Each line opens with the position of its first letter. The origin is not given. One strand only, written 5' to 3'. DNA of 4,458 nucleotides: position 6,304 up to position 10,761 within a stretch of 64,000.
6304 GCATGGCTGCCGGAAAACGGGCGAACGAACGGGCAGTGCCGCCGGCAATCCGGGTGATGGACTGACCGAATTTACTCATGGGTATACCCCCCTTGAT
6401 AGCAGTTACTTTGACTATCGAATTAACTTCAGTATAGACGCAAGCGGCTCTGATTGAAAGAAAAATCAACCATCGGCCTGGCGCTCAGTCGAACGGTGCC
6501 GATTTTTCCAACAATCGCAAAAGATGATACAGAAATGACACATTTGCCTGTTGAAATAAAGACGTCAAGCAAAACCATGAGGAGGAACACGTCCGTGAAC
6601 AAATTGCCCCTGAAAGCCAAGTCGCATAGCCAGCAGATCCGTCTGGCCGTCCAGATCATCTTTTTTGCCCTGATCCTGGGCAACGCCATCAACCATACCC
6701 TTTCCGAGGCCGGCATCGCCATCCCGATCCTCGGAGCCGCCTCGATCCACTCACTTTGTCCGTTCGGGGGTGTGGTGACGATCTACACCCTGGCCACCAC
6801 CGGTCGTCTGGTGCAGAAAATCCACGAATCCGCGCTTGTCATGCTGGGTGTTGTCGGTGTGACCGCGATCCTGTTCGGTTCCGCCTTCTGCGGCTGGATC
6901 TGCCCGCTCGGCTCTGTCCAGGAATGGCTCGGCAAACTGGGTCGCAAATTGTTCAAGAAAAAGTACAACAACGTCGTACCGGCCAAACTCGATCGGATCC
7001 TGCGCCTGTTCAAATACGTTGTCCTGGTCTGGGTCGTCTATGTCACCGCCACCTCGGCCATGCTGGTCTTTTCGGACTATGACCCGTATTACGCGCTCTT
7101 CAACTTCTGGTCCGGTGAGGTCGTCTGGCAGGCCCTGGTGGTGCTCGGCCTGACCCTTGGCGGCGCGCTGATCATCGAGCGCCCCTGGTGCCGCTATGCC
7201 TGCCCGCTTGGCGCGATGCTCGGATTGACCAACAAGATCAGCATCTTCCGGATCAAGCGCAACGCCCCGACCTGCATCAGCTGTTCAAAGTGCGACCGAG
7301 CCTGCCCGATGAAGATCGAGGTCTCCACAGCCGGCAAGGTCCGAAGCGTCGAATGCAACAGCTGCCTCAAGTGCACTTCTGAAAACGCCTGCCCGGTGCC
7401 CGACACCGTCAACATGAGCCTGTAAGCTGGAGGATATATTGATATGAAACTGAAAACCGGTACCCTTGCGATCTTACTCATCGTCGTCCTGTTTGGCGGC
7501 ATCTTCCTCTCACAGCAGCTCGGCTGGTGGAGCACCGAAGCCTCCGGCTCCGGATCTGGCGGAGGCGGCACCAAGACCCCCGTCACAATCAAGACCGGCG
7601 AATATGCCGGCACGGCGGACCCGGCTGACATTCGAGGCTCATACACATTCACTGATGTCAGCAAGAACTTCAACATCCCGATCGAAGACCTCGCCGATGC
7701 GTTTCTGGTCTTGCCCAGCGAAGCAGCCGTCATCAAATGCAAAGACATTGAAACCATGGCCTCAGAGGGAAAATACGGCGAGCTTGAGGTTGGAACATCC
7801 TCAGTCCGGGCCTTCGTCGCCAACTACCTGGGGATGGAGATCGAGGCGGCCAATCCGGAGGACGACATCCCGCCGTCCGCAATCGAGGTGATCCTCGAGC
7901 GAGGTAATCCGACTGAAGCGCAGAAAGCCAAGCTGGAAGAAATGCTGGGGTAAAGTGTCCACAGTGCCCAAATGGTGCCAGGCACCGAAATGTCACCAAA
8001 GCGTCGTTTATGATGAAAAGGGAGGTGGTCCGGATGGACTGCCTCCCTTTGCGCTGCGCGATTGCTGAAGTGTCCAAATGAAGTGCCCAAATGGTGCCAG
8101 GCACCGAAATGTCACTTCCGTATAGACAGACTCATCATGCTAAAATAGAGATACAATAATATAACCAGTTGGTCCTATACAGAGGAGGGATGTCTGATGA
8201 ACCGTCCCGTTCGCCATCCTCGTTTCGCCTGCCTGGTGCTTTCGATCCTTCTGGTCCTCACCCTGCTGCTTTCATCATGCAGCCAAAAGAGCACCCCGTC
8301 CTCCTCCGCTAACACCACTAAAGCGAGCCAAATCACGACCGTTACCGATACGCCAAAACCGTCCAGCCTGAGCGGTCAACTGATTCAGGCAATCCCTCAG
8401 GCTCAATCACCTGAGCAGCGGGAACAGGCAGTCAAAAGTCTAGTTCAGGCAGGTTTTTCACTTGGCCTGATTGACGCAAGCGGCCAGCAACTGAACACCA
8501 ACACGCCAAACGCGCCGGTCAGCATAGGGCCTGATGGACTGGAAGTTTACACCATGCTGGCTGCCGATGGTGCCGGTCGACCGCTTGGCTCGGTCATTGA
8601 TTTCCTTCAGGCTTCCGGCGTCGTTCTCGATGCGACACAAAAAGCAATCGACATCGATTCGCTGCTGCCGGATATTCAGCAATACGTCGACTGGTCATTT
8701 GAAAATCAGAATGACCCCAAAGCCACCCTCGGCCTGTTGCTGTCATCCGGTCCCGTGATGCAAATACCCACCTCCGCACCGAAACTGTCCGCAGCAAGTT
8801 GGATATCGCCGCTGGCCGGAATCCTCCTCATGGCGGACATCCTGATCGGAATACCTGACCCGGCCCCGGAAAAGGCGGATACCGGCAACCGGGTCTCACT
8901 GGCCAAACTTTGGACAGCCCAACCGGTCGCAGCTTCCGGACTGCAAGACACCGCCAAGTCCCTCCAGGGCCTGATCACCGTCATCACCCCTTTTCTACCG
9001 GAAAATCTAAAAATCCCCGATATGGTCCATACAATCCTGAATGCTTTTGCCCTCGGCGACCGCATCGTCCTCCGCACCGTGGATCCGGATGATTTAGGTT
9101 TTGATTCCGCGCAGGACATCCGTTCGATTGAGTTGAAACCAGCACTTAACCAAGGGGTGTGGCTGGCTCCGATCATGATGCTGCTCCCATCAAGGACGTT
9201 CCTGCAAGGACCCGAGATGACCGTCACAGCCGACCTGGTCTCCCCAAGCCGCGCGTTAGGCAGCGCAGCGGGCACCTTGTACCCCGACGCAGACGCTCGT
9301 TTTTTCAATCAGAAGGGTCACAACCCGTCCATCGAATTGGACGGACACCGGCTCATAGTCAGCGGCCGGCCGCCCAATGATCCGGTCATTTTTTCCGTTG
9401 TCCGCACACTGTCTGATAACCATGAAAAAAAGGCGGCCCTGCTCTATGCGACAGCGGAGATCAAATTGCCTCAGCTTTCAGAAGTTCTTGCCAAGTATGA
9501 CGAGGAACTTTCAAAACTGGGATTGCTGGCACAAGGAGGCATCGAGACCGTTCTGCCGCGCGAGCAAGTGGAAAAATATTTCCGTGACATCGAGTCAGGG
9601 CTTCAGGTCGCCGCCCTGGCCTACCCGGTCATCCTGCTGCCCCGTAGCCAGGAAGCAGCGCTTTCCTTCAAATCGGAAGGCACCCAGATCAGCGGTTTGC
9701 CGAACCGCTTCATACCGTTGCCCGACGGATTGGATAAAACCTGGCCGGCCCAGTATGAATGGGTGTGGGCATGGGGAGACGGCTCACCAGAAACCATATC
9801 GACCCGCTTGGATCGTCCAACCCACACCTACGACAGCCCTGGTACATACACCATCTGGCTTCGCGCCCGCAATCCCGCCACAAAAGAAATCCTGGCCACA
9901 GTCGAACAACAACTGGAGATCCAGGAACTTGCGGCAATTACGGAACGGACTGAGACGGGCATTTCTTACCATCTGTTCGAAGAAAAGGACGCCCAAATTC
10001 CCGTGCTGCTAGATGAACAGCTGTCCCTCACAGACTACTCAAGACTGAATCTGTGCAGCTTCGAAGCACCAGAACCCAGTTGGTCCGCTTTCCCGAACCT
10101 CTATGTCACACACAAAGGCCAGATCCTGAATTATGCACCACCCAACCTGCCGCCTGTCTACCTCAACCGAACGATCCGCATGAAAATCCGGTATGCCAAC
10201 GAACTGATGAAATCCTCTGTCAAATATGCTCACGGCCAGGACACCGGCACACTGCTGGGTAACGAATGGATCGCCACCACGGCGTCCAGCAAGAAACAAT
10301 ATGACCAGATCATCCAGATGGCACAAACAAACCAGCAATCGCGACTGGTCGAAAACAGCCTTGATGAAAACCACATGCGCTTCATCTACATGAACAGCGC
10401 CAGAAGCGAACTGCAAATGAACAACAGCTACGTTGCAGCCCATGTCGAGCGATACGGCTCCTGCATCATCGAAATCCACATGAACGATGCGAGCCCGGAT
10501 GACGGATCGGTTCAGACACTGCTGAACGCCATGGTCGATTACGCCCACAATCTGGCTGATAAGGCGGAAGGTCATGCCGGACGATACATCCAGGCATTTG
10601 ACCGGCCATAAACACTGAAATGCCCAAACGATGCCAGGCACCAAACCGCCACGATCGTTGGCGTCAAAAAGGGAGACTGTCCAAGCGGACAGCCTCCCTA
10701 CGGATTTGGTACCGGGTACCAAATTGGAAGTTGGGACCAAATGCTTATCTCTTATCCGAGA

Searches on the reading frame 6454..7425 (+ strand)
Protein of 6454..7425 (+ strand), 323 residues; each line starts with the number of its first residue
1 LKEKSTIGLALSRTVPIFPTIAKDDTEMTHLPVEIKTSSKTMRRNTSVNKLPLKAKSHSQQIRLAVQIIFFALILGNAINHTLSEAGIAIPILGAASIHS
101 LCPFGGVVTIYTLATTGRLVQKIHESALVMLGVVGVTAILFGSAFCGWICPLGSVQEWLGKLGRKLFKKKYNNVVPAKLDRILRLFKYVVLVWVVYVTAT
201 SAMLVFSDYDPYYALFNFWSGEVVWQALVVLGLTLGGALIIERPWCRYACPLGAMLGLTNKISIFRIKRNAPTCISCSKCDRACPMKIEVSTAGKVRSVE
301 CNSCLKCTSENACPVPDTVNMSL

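Call 88: search_protein_families(library=pfam, proteins=[window:6454-7425:+], max_evalue=0.00001)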
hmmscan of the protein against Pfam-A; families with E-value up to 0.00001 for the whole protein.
window:6454-7425:+ (323 aa): 1 family
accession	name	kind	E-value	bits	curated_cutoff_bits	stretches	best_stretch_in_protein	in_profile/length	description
PF12801.12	Fer4_5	-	3.9e-21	75.2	22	2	127-170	5-48/48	4Fe-4S binding domain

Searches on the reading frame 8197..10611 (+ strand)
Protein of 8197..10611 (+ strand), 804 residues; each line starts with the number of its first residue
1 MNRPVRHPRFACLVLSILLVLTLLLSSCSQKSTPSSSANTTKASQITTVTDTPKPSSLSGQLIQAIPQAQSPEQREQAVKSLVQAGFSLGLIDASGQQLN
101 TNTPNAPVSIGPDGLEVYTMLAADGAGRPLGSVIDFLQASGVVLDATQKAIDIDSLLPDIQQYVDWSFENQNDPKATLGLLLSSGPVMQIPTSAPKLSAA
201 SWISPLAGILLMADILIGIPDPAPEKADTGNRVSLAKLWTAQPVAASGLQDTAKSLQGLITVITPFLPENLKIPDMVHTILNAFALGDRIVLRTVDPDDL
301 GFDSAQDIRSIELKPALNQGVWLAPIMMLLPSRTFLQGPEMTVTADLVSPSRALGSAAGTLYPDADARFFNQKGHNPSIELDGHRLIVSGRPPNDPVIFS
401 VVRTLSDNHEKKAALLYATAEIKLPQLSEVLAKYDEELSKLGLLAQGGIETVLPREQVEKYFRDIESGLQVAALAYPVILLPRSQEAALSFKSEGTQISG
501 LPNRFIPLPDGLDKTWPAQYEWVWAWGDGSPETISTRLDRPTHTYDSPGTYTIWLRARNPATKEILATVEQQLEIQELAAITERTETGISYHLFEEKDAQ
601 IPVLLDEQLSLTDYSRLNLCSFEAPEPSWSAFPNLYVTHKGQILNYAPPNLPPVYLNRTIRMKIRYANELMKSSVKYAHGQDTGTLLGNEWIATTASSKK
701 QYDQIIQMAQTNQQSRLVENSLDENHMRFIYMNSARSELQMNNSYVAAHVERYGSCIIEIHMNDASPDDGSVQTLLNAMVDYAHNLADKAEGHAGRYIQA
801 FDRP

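Call 35: search_protein_families(library=pfam, proteins=[window:8197-10611:+], max_evalue=0.00001)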
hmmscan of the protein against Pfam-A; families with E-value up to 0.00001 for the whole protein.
window:8197-10611:+ (804 aa): 2 families
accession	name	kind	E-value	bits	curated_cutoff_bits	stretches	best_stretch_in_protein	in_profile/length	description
PF00801.26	PKD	-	9.4e-07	29.2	23.5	1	519-561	29-69/80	PKD domain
PF18911.6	PKD_4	-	7.9e-06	26.3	27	0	521-559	36-70/85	PKD domain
